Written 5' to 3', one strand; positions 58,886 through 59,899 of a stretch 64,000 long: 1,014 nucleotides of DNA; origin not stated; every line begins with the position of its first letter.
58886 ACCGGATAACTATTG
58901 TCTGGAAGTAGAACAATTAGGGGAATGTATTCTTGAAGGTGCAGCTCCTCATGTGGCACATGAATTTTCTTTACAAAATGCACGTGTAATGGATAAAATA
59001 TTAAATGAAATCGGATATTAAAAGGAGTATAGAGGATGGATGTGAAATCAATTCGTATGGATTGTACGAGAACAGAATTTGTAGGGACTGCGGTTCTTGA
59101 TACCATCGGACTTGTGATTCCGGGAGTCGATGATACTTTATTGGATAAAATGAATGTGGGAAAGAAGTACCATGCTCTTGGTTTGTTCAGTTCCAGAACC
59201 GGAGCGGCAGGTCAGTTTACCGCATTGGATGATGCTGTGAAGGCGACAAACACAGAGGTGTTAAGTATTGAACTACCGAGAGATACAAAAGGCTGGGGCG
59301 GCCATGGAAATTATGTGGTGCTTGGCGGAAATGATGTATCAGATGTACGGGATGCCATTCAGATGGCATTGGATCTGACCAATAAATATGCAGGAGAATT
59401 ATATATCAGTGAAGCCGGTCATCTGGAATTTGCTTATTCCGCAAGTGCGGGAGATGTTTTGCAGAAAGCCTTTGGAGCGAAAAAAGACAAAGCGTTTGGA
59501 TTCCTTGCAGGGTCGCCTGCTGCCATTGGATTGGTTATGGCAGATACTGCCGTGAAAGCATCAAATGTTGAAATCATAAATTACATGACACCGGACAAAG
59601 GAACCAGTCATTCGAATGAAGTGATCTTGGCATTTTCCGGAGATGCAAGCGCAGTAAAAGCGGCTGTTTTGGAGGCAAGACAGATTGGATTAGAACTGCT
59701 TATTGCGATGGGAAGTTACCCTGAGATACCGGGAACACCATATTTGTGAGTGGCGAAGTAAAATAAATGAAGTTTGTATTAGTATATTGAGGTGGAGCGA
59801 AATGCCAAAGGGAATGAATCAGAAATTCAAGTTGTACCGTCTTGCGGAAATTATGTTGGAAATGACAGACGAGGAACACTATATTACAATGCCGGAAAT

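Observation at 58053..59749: Orphan PduB-type BMC-T shell gene co-transcribed with a Gfo/Idh/MocA oxidoreductase, with no other microcompartment genes nearby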

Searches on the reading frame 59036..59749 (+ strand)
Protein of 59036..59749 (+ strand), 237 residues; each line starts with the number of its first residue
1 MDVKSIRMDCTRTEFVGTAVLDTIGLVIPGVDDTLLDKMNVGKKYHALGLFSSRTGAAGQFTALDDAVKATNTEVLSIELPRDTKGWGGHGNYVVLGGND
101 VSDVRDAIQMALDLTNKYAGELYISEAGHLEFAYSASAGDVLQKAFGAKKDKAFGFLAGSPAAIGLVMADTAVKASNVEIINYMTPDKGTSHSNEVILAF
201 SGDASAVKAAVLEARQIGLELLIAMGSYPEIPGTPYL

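Call 3: search_protein_families(library=pfam, proteins=[window:59036-59749:+], max_evalue=0.01)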
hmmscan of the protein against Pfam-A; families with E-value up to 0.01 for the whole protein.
window:59036-59749:+ (237 aa): 1 family
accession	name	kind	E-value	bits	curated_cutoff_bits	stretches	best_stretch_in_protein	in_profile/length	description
PF00936.24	BMC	-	2.2e-25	88.9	24.5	2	153-218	1-61/75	BMC domain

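Call 4: search_protein_families(library=ncbifam, proteins=[window:59036-59749:+], max_evalue=0.01)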
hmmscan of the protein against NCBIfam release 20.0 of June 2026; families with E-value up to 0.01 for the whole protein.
window:59036-59749:+ (237 aa): 5 families
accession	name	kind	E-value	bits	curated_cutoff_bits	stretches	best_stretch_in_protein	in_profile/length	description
TIGR04501.1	microcomp_PduB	equivalog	6e-105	349.7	310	1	13-237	1-225/225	microcompartment protein PduB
NF011944.0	PRK15415.1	equivalog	1.9e-94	316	173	1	7-236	39-268/269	propanediol utilization microcompartment protein PduB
TIGR04502.1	microcomp_EutL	equivalog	1.6e-12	47.4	300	1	27-211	12-197/214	ethanolamine utilization microcompartment protein EutL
NF011934.0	PRK15405.1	equivalog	6.3e-12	45.5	198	1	27-211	15-200/217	ethanolamine utilization microcompartment protein EutL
TIGR02526.1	eut_PduT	equivalog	1.8e-06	27.8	250.3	1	91-216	40-158/182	ethanolamine utilization microcompartment shell protein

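Call 5: find_encoding_contigs(protein=window:59036-59749:+, flank=10000, max_places=10)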
Protein window:59036-59749:+ (237 aa): 23 contigs read that carry it; 5 places shown.
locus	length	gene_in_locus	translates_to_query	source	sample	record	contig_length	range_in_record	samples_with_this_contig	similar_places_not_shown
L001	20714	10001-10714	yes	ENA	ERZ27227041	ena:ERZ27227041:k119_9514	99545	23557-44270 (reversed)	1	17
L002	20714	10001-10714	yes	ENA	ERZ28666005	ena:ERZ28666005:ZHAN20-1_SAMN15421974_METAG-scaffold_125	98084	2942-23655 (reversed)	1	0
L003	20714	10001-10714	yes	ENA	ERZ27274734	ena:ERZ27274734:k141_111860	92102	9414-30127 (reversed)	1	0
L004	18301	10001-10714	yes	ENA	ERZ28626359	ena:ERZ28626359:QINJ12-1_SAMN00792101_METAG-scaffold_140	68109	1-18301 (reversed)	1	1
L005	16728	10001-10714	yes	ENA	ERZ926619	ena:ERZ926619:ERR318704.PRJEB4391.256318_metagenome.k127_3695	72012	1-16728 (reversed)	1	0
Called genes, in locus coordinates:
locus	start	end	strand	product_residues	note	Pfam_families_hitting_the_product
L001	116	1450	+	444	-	PF02812:ELFV_dehydrog_N, PF00208:ELFV_dehydrog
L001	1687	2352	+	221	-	PF03315:SDH_beta, PF01842:ACT, PF22629:ACT_AHAS_ss (weak)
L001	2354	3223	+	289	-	PF03313:SDH_alpha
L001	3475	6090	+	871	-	PF00690:Cation_ATPase_N, PF00122:E1-E2_ATPase, PF13246:Cation_ATPase, PF00702:Hydrolase, PF08282:Hydrolase_3 (faint), PF00689:Cation_ATPase_C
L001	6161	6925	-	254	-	PF07685:GATase_3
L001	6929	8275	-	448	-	PF08245:Mur_ligase_M, PF08353:MurT_C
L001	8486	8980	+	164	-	PF14196:ATC_hydrolase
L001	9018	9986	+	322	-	PF01408:GFO_IDH_MocA, PF02894:GFO_IDH_MocA_C, PF22725:GFO_IDH_MocA_C3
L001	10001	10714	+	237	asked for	PF00936:BMC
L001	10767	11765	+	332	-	PF13280:WYL, PF25583:WCX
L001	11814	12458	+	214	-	PF00528:BPD_transp_1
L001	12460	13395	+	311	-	PF04069:OpuAC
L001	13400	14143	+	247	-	PF02463:SMC_N (faint), PF00005:ABC_tran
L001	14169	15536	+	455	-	PF07690:MFS_1, PF13347:MFS_2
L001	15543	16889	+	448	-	PF01546:Peptidase_M20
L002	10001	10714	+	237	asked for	PF00936:BMC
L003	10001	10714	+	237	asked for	PF00936:BMC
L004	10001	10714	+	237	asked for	PF00936:BMC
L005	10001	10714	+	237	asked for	PF00936:BMC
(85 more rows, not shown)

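Call 8: find_homologous_proteins(query=window:59036-59749:+, max_evalue=1e-20)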
Query window:59036-59749:+ (237 aa): 2794 proteins with E <= 1e-20 among 8000 candidates; the best 120 are listed.
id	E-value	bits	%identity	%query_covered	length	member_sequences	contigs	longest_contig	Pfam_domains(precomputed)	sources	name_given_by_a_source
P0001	1.6e-147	507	99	100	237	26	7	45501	PF00936.25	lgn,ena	-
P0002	5.3e-146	502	99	100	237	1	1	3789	PF00936.25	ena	-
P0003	7.8e-146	502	98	100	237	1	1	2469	PF00936.25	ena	-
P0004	1.0e-145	501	98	100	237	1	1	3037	PF00936.25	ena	-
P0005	1.2e-145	501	98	100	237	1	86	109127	PF00936.25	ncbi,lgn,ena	-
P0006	1.6e-145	501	97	100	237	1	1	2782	PF00936.25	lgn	-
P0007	4.5e-145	499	97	100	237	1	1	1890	PF00936.25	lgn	-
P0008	4.8e-145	499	97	100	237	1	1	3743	PF00936.25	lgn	-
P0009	4.8e-145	499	97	100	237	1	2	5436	PF00936.25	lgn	-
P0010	5.6e-145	499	97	100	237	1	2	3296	PF00936.25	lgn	-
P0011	7.4e-145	498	97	100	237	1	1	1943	PF00936.25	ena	-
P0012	7.9e-145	498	97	100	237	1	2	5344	PF00936.25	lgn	-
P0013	8.8e-145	498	97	100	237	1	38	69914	PF00936.25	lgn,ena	-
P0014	1.7e-144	497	97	100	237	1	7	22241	PF00936.25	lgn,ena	-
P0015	2.2e-144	497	97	100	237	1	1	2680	PF00936.25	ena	-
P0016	2.9e-144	496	97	100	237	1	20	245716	PF00936.25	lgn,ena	-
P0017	4.8e-144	496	97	100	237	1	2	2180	PF00936.25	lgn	-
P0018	6.9e-144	495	97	100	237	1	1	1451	PF00936.25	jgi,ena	-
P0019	6.9e-144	495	97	100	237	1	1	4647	PF00936.25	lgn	-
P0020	1.4e-142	491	97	99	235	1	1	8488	PF00936.25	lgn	-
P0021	8.7e-141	485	93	100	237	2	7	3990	PF00936.25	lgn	-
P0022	7.1e-138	476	92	100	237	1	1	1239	PF00936.25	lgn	-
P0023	8.4e-138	475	92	100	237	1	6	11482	PF00936.25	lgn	-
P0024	2.9e-137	474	92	100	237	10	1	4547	PF00936.25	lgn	-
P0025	4.3e-137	473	91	100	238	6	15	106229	PF00936.25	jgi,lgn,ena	-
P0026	6.1e-137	472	92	100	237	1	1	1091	PF00936.25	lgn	-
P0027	1.7e-136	471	91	100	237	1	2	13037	PF00936.25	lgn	-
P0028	5.0e-136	469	91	100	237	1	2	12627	PF00936.25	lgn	-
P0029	6.9e-136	469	90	100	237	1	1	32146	PF00936.25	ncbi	-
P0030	7.6e-136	469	91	100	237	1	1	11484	PF00936.25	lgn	-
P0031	8.9e-136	469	90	100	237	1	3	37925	PF00936.25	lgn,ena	-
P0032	2.7e-135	467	89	100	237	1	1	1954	PF00936.25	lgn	-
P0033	2.9e-135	467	91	100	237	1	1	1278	PF00936.25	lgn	-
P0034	3.7e-135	467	90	100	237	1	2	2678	PF00936.25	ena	-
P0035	5.9e-135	466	89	100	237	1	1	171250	PF00936.25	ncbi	-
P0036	6.9e-135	466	91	100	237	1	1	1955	PF00936.25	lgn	-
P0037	9.8e-135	465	90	100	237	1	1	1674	PF00936.25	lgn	-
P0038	1.4e-134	465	90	100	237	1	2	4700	PF00936.25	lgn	-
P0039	1.4e-134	465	89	100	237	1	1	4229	PF00936.25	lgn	-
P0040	1.5e-134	465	89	100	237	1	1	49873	PF00936.25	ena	-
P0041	2.2e-134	464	90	100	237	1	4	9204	PF00936.25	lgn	-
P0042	2.3e-134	464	89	100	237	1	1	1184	PF00936.25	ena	-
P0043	3.8e-134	463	89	100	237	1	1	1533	PF00936.25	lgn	-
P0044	7.7e-134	462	89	100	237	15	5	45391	PF00936.25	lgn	-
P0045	1.2e-133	462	89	100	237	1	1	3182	PF00936.25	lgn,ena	-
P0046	1.8e-133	461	89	100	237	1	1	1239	PF00936.25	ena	-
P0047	2.4e-133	461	89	100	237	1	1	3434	PF00936.25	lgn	-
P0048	3.0e-133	460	89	100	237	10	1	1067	PF00936.25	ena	-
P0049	4.6e-133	460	89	100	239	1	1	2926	PF00936.25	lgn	-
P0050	4.7e-133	460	89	100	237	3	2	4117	PF00936.25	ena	-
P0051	4.7e-133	460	89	100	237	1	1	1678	PF00936.25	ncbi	-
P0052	1.1e-132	459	89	100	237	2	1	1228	PF00936.25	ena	-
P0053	1.3e-132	458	89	100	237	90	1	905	PF00936.25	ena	-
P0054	1.3e-132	458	88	100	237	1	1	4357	PF00936.25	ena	-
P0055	2.3e-132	458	89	100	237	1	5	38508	PF00936.25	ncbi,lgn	-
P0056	4.5e-132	457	89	100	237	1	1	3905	PF00936.25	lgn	-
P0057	5.6e-132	456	88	100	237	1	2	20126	PF00936.25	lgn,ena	-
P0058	7.6e-132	456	88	100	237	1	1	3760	PF00936.25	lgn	-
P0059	8.6e-132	456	88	100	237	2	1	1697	PF00936.25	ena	-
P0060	1.7e-131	455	88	100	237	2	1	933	PF00936.25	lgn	-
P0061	3.2e-131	454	88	100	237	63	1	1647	PF00936.25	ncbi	-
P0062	6.2e-131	453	90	97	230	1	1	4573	PF00936.25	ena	-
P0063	1.0e-130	452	87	100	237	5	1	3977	PF00936.25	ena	-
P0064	1.8e-130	451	88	100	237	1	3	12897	PF00936.25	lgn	-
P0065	7.8e-130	449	88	100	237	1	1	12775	PF00936.25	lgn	-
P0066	1.9e-129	448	87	100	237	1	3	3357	PF00936.25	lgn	-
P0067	2.7e-129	447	86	100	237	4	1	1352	PF00936.25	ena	-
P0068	3.3e-129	447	87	100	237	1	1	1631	PF00936.25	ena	-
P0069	5.3e-128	443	85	100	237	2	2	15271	PF00936.25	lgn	-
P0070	1.3e-127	442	87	100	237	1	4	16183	PF00936.25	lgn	-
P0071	9.8e-127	439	85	100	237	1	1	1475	PF00936.25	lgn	-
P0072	2.4e-126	438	85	100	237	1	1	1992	PF00936.25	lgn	-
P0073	1.8e-125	435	85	100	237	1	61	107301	PF00936.25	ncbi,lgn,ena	-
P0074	2.7e-125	434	84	100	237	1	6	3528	PF00936.25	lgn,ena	-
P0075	3.5e-125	434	84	100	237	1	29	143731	PF00936.25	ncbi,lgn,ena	-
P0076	3.9e-125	434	84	100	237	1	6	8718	PF00936.25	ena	-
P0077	8.5e-125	433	84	100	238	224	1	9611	PF00936.25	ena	-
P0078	1.1e-124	432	84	100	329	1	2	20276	PF00936.25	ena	-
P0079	1.2e-124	432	84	100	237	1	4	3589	PF00936.25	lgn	-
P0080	1.7e-124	432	83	100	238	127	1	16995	PF00936.25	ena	-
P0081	2.3e-124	431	83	100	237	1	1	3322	PF00936.25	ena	-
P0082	4.3e-124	430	84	100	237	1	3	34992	PF00936.25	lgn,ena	-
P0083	4.4e-124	430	82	100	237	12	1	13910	PF00936.25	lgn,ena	-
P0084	4.6e-124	430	83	100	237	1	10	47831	PF00936.25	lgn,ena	-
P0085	5.4e-124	430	84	100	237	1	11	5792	PF00936.25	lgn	-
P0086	5.5e-124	430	83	100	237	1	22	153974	PF00936.25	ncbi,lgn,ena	-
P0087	5.6e-124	430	86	100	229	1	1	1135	PF00936.25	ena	-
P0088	5.9e-124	430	83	100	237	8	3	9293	PF00936.25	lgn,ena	-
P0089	7.2e-124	430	83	100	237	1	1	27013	PF00936.25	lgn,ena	-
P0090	1.1e-123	429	84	100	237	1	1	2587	PF00936.25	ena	-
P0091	1.2e-123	429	83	100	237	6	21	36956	PF00936.25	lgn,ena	-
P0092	1.3e-123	429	83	100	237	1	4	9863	PF00936.25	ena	-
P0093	1.3e-123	429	84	100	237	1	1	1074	PF00936.25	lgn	-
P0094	1.5e-123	429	83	100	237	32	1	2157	PF00936.25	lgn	-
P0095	1.8e-123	428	82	100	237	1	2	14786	PF00936.25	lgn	-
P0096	1.9e-123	428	94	89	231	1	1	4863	PF00936.25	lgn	-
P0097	2.6e-123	428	82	100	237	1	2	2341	PF00936.25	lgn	-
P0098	2.7e-123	428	84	100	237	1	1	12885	PF00936.25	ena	-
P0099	3.6e-123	427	83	100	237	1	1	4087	PF00936.25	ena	-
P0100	3.9e-123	427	84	100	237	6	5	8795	PF00936.25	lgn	-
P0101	4.6e-123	427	86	100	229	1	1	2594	PF00936.25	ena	-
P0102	5.4e-123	427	82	100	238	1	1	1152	PF00936.25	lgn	-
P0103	5.7e-123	427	84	100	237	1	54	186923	PF00936.25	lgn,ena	-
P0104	7.1e-123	426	84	100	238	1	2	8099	PF00936.25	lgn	-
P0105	7.3e-123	426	84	100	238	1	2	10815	PF00936.25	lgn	-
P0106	7.3e-123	426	83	100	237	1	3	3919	PF00936.25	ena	-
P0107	8.8e-123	426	84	100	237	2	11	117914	PF00936.25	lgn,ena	-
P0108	9.5e-123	426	83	100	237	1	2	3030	PF00936.25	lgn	-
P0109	1.0e-122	426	83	100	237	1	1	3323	PF00936.25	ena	-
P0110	1.1e-122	426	83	100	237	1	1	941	PF00936.25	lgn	-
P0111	1.1e-122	426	82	100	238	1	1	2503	PF00936.25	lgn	-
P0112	1.2e-122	426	83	100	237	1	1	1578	PF00936.25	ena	-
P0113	1.3e-122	426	83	100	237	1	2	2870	PF00936.25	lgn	-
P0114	1.3e-122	426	83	100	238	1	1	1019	PF00936.25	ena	-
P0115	1.4e-122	426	84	100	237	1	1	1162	PF00936.25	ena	-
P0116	1.5e-122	425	84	100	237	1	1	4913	PF00936.25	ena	-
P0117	1.6e-122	425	81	100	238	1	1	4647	PF00936.25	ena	-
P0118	1.6e-122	425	83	100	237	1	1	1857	PF00936.25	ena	-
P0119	1.6e-122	425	81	100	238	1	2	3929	PF00936.25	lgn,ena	-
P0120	1.8e-122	425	81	100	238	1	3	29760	PF00936.25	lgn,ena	-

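Call 9: find_related_loci(query=window:59036-59749:+, collection=genome_contigs, flank=10000)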
Query window:59036-59749:+ (237 aa) in genome_contigs; peptide patterns used: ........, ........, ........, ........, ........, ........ (x = any residue, [..] = any of these).
369 stretches matched a pattern; 318 encode a relative of the query (tblastn E <= 1e-3); the best 80 are kept; 80 distinct loci.
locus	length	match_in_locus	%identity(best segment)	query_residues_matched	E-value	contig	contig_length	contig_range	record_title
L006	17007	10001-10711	98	1-237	1e-154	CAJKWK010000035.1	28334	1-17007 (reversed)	MAG TPA_asm: uncultured Lachnospiraceae bacterium isolate ERR414418-bin.21 genome assembly, contig: NODE_800_length_2833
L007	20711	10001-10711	90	1-237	7e-145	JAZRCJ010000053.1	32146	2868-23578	MAG: Faecalimonas sp. isolate T1900045514_YK20190208.MAGScoT_cleanbin_000115 SGB_7590_k141_3173099, whole genome shotgun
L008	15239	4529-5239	89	1-237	2e-142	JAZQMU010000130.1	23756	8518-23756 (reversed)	MAG: Faecalimonas sp. isolate T1900044604_TS20190070.MAGScoT_cleanbin_000075 SGB_721_k141_1233608, whole genome shotgun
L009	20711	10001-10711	89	1-237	1e-142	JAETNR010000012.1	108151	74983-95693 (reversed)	MAG: Blautia sp. isolate S10_Bin4 scaffold_302, whole genome shotgun sequence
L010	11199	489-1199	89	1-237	2e-142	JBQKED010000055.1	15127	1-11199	Faecalimonas sp. LCP19S3_D12 contig00055, whole genome shotgun sequence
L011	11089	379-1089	89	1-237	2e-141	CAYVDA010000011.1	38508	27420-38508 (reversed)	MAG TPA_asm: uncultured Faecalimonas sp. isolate SRP350583_co1_174 genome assembly, contig: NODE_1604_length_38508_cov_3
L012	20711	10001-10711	85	1-237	1e-134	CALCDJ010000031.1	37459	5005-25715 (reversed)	MAG TPA_asm: uncultured Blautia sp. isolate ERR318692_bin.46_CONCOCT_v1.1_MAG genome assembly, contig: ERZ1764598.1132,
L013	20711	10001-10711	83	1-237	5e-134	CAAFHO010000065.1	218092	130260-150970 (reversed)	MAG TPA_asm: uncultured Robinsoniella sp., isolate HGM12464, WGS project CAAFHO010000000 data, contig: SRS148721_19_k99_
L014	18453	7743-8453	84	1-237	2e-133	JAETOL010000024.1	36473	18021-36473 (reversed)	MAG: Lachnospiraceae bacterium isolate S14_Bin1 scaffold_1045, whole genome shotgun sequence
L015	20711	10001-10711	83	1-237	1e-133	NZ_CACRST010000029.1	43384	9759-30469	Blautia glucerasea isolate BgluceraseaLFYP119, whole genome shotgun sequence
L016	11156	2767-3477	83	1-237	3e-133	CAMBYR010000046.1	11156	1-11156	MAG: uncultured Blautia sp. isolate SRR17382101_bin.37_metaWRAP_v1.3_MAG genome assembly, contig: ERZ10544624.3537, whol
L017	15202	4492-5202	84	1-237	3e-133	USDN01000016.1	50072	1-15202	uncultured Blautia sp. isolate UMGS1622 genome assembly, contig: NODE_590_length_50072_cov_8.667093, whole genome shotgu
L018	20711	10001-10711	84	1-237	7e-133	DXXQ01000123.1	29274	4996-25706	MAG TPA_asm: Clostridiales bacterium isolate HRGM_Genome_3770 HRGM_Genome_3770_123, whole genome shotgun sequence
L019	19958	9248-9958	83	1-237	5e-133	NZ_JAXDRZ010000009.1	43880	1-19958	MAG: Blautia sp. isolate SUG2675 k141_61512, whole genome shotgun sequence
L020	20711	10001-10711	83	1-237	1e-132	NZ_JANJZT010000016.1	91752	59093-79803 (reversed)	Blautia caecimuris strain DSM 29492 NODE_16_length_91752_cov_77.419340, whole genome shotgun sequence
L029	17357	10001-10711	81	1-237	1e-130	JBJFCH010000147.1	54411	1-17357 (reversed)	MAG: Oliverpabstia sp. isolate PUUB16_bin.026 NODE_394_length_54411_cov_8.739072, whole genome shotgun sequence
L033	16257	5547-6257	81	1-237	7e-130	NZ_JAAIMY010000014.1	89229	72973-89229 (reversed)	Blautia wexlerae strain MSK.20.46 NODE_14_length_89229_cov_292.864, whole genome shotgun sequence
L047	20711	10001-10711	83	1-237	4e-129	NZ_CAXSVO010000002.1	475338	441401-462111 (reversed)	Ruminococcus sp. 5_1_39BFAA isolate CC00328 CC00328_2_NODE_2_length_475338_cov_114.081275, whole genome shotgun sequence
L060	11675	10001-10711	79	1-237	4e-128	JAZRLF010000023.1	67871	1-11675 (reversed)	MAG: Lachnospiraceae bacterium isolate T1900045442_YK20190133.MAGScoT_cleanbin_000010 SGB_7121_k141_2864695, whole genom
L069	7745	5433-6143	80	1-237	7e-128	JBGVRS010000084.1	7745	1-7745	MAG: Lachnospiraceae bacterium isolate fecal_MAG_135 fecal_MAG_135_contig_0084, whole genome shotgun sequence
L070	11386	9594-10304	80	1-237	1e-127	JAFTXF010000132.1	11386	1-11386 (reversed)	MAG: Lachnospiraceae bacterium isolate RGIG4232 Roe_deer_Colon-4__c326023, whole genome shotgun sequence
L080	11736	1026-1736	81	1-237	8e-127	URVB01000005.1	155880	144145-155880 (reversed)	uncultured Blautia sp. isolate UMGS1369 genome assembly, contig: NODE_65_length_155880_cov_5.464027, whole genome shotgu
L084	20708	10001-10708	80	2-237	7e-127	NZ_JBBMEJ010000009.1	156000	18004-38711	Blautia aquisgranensis strain CLA-JM-H16 CLAJMH16_contig_9_length_156000, whole genome shotgun sequence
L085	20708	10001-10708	81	2-237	9e-127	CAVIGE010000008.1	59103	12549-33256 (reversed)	Prevotella sp. CAG:279 isolate H07655-L1_cleanbin_000017 genome assembly, contig: Spades_H07655-L1_contig_212, whole gen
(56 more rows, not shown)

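Call 16: search_solved_structures(query=window:59036-59749:+, max_evalue=0.001, show_alignments=2)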
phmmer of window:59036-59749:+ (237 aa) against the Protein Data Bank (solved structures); distinct sequences matched with E-value up to 0.001: 7.
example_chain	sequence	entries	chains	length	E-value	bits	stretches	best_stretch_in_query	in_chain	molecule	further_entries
4fay_A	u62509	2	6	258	9.1e-64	218.4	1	10-229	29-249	Microcompartments protein | Propanediol utilization protein PduB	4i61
3io0_A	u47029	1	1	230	5.3e-62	212.6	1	11-230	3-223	EtuB protein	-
4edi_A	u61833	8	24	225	5.7e-08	36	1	27-210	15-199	Ethanolamine utilization protein | Ethanolamine utilization protein EutL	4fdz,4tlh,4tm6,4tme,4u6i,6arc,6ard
6fdb_A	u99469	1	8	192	1.2e-05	28.4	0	17-124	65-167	Propanediol utilization protein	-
3u27_C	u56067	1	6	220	3.8e-05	26.7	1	27-210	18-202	Microcompartments protein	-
3pac_A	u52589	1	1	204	8.3e-05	25.6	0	11-115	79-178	Shell protein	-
8t6n_A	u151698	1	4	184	0.00042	23.3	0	16-115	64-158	T33-27.1 : B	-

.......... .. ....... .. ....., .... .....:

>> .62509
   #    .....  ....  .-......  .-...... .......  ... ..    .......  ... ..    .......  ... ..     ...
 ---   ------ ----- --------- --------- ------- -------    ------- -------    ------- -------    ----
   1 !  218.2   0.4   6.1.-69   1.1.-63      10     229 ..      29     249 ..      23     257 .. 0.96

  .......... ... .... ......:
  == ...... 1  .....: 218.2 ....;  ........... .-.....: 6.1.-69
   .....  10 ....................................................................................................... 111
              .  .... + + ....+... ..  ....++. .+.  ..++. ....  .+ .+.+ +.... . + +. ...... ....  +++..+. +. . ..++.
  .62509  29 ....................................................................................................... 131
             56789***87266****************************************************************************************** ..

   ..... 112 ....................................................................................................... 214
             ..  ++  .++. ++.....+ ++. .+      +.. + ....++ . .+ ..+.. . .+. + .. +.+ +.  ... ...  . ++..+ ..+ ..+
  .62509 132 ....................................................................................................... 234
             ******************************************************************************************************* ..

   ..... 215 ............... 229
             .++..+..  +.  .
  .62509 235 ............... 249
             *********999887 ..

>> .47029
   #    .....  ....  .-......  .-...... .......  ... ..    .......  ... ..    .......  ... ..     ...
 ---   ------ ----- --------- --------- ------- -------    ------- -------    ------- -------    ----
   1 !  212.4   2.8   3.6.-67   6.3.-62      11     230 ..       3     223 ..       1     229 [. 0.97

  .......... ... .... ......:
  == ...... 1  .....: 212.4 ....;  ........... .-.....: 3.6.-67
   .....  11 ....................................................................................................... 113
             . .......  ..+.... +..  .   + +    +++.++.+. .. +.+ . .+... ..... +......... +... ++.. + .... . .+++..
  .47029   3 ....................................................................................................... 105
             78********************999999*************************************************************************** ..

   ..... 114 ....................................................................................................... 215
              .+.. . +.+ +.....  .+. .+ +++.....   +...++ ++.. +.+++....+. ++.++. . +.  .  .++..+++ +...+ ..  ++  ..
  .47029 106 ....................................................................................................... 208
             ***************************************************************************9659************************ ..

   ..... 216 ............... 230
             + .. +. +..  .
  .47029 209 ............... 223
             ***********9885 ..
